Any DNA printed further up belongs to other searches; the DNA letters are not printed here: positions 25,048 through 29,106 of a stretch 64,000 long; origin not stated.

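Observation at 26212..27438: Full-size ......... intein inserted at the catalytic NPCGE cysteine of class II ribonucleotide reductase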

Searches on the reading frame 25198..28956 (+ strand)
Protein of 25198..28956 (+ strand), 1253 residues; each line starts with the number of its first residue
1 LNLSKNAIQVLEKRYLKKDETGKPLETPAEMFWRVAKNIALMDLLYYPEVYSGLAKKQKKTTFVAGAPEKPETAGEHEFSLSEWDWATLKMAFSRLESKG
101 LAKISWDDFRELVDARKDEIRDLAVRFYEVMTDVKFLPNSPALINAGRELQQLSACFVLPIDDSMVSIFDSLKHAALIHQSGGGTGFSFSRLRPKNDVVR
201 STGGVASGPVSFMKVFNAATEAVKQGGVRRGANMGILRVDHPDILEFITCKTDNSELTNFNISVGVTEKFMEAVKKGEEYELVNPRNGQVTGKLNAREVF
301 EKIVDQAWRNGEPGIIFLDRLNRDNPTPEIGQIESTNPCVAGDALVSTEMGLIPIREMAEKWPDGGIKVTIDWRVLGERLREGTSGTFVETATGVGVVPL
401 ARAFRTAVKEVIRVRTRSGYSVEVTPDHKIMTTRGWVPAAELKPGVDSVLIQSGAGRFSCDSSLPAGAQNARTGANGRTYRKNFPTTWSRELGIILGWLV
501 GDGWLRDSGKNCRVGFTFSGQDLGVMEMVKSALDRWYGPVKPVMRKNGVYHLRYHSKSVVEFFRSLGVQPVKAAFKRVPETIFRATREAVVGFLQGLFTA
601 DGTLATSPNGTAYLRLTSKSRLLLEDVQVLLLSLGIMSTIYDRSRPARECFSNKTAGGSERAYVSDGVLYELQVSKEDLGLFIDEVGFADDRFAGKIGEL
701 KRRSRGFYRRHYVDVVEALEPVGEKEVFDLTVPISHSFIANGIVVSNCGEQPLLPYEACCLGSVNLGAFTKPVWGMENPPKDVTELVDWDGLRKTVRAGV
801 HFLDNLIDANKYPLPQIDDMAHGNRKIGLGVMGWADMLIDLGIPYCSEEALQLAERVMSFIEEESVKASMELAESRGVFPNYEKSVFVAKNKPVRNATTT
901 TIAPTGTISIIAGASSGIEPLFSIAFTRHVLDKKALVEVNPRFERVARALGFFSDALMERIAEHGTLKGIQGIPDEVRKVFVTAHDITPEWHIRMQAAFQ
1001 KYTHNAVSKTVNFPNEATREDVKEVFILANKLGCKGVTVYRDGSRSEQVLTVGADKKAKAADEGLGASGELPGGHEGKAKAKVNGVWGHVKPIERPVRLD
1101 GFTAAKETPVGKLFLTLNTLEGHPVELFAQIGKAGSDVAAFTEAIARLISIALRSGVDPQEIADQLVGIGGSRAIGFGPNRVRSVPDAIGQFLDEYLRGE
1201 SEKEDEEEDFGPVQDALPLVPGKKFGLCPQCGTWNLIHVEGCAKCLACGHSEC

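Call 4: search_protein_families(library=pfam, proteins=[window:25198-28956:+], max_evalue=0.1)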
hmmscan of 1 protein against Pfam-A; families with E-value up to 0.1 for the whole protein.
window:25198-28956:+ (1253 aa): 7 families
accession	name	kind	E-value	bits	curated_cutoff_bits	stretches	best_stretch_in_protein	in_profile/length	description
PF02867.20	Ribonuc_red_lgC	-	2.2e-132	442.8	23.9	2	154-886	1-343/523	Ribonucleotide reductase, barrel domain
PF00317.26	Ribonuc_red_lgN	-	1.7e-20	73.3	28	1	2-150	2-76/77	Ribonucleotide reductase, all-alpha domain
PF14528.11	LAGLIDADG_3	-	1.2e-19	70.8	22.5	1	589-687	2-82/82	LAGLIDADG-like domain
PF12637.14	TSCPD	-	8.6e-17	61.7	22.8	1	1110-1197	13-88/88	TSCPD domain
PF14890.11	Intein_splicing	-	8.4e-12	45.6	35.8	1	382-747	37-155/155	Intein splicing domain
PF03161.18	LAGLIDADG_2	-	0.041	14.3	25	1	493-602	2-112/168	LAGLIDADG DNA endonuclease family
PF02763.20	Diphtheria_C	-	0.091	12.9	25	0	215-277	59-121/187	Diphtheria toxin, C domain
